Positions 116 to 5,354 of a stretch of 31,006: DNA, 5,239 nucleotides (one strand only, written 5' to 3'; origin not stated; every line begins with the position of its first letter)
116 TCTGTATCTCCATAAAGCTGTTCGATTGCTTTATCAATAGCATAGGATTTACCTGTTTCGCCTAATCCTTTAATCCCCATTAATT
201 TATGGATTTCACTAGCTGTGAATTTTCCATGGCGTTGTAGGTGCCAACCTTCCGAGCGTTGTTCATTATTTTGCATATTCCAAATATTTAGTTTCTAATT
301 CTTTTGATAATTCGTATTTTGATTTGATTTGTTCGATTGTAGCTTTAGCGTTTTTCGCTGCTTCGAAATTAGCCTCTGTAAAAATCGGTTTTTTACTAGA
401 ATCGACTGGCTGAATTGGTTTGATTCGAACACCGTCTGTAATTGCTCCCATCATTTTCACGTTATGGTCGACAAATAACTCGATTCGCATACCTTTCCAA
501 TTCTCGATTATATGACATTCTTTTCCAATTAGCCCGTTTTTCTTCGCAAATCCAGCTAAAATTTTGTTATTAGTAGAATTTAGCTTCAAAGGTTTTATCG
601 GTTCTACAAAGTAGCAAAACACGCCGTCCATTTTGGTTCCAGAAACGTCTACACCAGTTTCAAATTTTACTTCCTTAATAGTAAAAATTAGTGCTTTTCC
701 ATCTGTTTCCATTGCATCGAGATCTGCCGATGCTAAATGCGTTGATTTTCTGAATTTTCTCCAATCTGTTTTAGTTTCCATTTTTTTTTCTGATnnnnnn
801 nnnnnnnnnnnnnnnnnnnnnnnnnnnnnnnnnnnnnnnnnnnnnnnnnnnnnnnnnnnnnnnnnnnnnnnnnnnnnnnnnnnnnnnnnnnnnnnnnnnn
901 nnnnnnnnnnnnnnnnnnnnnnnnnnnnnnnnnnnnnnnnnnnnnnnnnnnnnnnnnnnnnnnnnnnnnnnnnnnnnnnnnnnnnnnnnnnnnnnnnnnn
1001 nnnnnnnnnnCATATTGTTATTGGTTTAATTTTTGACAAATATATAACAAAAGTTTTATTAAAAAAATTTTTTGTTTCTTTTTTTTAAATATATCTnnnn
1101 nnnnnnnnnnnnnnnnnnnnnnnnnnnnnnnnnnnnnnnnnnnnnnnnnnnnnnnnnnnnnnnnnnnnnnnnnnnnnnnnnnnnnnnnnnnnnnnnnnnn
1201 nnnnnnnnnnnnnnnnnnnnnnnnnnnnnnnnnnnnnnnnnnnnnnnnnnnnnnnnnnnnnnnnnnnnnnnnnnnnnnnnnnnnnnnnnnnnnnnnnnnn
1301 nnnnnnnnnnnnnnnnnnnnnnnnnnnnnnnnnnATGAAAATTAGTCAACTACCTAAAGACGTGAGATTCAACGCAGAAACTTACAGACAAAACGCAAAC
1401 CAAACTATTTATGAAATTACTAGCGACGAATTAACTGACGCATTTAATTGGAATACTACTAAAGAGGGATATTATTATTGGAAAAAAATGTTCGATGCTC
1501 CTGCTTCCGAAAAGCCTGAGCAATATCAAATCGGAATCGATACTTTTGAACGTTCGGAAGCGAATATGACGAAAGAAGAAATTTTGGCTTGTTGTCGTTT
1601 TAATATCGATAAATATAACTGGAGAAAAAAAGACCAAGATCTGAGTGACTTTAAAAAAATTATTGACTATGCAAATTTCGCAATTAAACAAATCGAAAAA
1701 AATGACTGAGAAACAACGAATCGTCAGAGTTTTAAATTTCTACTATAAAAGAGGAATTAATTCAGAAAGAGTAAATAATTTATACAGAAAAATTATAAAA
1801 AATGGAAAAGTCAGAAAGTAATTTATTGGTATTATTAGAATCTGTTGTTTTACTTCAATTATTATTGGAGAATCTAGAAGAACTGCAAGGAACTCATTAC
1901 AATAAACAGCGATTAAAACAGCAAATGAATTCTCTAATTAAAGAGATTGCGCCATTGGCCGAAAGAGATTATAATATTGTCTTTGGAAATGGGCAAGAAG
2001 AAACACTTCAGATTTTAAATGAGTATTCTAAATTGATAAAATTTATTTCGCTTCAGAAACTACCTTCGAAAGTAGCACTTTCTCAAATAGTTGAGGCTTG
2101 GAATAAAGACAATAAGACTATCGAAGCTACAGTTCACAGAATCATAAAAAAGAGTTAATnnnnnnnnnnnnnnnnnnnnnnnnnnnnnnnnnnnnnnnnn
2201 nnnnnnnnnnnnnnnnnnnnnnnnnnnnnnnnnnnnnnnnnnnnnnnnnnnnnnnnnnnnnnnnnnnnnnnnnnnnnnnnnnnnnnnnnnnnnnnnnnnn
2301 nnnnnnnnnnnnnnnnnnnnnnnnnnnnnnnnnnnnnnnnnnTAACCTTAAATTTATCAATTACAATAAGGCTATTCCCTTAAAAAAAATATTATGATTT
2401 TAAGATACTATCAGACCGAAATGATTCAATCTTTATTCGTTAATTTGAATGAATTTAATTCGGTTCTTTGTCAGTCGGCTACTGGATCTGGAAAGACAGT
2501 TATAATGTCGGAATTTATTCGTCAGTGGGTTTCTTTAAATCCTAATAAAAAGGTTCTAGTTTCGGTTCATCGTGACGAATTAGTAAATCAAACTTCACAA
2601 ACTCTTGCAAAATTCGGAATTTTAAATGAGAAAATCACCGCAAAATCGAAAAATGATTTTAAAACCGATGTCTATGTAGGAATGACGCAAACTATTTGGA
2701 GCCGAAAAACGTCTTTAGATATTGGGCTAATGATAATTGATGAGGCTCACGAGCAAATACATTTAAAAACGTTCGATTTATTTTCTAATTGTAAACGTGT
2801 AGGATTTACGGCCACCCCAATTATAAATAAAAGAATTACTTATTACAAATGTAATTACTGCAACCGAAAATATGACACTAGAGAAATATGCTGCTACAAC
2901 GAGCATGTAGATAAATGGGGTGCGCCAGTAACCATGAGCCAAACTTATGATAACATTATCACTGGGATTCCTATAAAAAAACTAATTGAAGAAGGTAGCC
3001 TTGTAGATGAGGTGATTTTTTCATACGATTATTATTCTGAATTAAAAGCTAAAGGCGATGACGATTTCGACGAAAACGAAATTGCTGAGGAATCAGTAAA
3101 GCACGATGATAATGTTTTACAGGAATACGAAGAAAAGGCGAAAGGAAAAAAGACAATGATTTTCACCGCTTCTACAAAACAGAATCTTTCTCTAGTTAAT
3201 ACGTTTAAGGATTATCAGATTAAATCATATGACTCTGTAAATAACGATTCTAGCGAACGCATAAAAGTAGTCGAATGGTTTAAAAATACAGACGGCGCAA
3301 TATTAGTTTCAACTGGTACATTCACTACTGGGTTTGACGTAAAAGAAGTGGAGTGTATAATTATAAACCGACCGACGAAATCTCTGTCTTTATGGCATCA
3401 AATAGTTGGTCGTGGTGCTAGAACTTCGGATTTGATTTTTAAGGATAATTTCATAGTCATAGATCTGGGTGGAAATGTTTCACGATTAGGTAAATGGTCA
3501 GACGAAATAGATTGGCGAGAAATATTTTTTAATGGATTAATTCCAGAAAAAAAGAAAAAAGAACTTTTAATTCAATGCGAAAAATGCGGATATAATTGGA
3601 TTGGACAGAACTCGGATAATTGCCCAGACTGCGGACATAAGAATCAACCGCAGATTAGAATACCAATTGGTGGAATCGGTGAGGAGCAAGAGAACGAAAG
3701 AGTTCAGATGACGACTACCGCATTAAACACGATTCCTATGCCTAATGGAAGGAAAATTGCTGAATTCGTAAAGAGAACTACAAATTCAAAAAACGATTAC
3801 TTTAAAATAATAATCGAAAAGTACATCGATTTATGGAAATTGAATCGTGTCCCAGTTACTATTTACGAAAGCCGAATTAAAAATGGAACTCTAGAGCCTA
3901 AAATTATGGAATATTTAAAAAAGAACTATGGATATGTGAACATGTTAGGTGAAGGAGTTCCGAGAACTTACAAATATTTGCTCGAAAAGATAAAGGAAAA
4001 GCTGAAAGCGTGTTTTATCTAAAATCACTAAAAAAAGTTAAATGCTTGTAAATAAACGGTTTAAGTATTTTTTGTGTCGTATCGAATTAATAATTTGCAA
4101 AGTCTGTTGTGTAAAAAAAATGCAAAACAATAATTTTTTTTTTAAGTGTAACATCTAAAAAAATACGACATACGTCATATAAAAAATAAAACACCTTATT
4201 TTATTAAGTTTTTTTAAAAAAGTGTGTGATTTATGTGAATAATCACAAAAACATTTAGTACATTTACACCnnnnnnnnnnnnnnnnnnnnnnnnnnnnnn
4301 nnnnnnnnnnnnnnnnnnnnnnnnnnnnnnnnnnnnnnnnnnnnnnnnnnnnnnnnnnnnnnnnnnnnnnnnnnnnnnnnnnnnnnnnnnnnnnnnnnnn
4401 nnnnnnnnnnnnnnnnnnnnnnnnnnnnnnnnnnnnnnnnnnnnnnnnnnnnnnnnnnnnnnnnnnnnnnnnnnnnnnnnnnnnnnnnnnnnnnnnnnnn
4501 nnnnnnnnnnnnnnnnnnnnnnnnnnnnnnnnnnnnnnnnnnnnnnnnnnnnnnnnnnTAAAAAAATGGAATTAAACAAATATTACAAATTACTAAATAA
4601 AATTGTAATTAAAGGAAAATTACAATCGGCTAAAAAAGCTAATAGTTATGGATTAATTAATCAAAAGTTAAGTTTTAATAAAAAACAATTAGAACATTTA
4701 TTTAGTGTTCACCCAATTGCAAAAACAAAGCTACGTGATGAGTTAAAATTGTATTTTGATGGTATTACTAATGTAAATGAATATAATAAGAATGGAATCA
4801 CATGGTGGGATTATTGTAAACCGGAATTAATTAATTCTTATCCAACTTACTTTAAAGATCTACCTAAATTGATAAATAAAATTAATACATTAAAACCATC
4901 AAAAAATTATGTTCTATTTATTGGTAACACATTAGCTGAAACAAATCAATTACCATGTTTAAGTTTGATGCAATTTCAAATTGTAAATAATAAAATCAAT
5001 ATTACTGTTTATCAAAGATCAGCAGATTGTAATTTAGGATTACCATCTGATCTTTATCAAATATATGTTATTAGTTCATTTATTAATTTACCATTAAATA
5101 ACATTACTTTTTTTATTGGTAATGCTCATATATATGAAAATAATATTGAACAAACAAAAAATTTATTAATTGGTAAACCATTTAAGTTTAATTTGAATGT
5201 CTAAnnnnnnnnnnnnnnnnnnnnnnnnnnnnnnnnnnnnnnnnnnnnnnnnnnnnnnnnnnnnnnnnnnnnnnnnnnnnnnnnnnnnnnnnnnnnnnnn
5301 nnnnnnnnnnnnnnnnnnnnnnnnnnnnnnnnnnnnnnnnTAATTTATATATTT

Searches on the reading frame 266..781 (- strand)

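Call 41: search_protein_families(library=pfam, proteins=[window:266-781:-], max_evalue=0.01)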
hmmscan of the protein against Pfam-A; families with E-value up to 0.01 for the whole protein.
window:266-781:- (171 aa): 0 families

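Call 42: search_protein_families(library=phrogs, proteins=[window:266-781:-], max_evalue=0.001)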
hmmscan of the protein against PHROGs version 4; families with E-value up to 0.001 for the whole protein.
window:266-781:- (171 aa): 1 family
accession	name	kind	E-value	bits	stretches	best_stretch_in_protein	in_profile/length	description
phrog_21613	-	unknown function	5.5e-37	128.1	1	5-164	2-158/166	-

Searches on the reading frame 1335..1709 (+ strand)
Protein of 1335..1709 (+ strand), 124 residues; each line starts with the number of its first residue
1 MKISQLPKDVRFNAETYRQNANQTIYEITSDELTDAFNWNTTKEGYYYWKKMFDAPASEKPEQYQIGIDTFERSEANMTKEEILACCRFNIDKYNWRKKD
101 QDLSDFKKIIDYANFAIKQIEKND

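Call 74: search_protein_families(library=phrogs, alignment_id=A4, max_evalue=0.00001)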
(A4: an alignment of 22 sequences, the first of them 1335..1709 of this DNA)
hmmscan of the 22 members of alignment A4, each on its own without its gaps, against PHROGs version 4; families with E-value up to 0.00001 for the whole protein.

A. member 1, window:1335-1709:+ (124 aa): 4 families
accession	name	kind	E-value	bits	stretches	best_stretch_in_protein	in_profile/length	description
phrog_25460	-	unknown function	6.1e-15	56.2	1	1-123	7-143/144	-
phrog_236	-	other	1.7e-09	38.8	1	51-124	234-309/431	nucleotide kinase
phrog_1689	-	other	1.1e-08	36.2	1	21-123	130-237/243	nucleotide kinase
phrog_16354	-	unknown function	7.1e-06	27.1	0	16-53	34-68/76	-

B. families by the number of members that match (of 22 scanned): 47 families (the first 25 are shown)
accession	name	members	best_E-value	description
phrog_704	-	1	3.4e-74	DNA repair exonuclease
phrog_1224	-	1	1e-49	endolysin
phrog_2860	-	1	2e-42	endolysin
phrog_33693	-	1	3.6e-40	portal protein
phrog_4932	-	1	3.8e-32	single strand DNA binding protein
phrog_24921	-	1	9.9e-29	-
phrog_5207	-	1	1.3e-27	-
phrog_5668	-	1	2.9e-25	tail fiber protein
phrog_9942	-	1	7e-22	tail fiber protein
phrog_38707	-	1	8.1e-19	-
phrog_16348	-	1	9.3e-19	-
phrog_1980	-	1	1e-18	tail fiber protein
phrog_5481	-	1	3.6e-18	tail fiber protein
phrog_284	-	1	1.8e-17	exonuclease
phrog_14572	-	1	3.3e-17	tail fiber protein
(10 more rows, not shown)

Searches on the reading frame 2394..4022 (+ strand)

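Call 41: search_protein_families(library=pfam, proteins=[window:2394-4022:+], max_evalue=0.01)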
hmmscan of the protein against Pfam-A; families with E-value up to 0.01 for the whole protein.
window:2394-4022:+ (542 aa): 7 families
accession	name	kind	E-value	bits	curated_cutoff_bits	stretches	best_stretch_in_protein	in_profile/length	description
PF04851.21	ResIII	-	1.1e-22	81.1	22.5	1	2-143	3-163/164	Type III restriction enzyme, res subunit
PF00271.37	Helicase_C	-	1.9e-14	54.3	23.5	1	241-344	6-109/110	Helicase conserved C-terminal domain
PF00270.35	DEAD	-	4e-12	46.6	26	1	7-143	4-161/167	DEAD/DEAH box helicase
PF18766.7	SWI2_SNF2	-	2e-10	41.1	26.7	1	29-147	26-160/221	SWI2/SNF2 ATPase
PF09848.15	SLFN-g3_helicase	-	0.00078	19.3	24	1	27-120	7-90/354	Schlafen group 3, DNA/RNA helicase domain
PF22679.2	T1R_D3-like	-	0.0055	17.6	27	1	211-343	16-142/158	Type I restriction enzyme subunit R domain 3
PF13401.12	AAA_22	-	0.01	16.6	27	0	28-130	12-104/130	AAA domain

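Call 42: search_protein_families(library=phrogs, proteins=[window:2394-4022:+], max_evalue=0.001)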
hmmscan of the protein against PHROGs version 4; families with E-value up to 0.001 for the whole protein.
window:2394-4022:+ (542 aa): 4 families
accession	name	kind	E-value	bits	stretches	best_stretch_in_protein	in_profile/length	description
phrog_16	-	DNA, RNA and nucleotide metabolism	9.7e-70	236.9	1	1-448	271-664/986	DNA helicase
phrog_16694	-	unknown function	3.1e-16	59.5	2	223-358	530-674/1010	-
phrog_3830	-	unknown function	7.8e-14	51.8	2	1-145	265-439/1032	-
phrog_9690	-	DNA, RNA and nucleotide metabolism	4.3e-10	40.1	1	184-358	90-268/306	DNA helicase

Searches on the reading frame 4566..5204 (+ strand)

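Call 41: search_protein_families(library=pfam, proteins=[window:4566-5204:+], max_evalue=0.01)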
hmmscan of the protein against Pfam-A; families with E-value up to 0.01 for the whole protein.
window:4566-5204:+ (212 aa): 1 family
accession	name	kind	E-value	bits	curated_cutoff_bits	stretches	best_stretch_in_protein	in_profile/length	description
PF00303.24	Thymidylat_synt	-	7.7e-20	71.6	24.3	1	5-207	2-228/266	Thymidylate synthase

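Call 42: search_protein_families(library=phrogs, proteins=[window:4566-5204:+], max_evalue=0.001)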
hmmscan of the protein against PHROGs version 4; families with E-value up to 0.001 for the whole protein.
window:4566-5204:+ (212 aa): 4 families
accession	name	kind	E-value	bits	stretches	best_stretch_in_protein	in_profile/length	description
phrog_160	-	DNA, RNA and nucleotide metabolism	1.7e-25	90.6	1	5-207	35-270/335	thymidylate synthase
phrog_5682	-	DNA, RNA and nucleotide metabolism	1.6e-15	58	1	100-205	54-166/209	thymidylate synthase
phrog_5131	-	DNA, RNA and nucleotide metabolism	5.5e-08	33.5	1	96-200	113-227/357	thymidylate synthase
phrog_3676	-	DNA, RNA and nucleotide metabolism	3.3e-07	30.8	1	124-199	156-236/351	thymidylate synthase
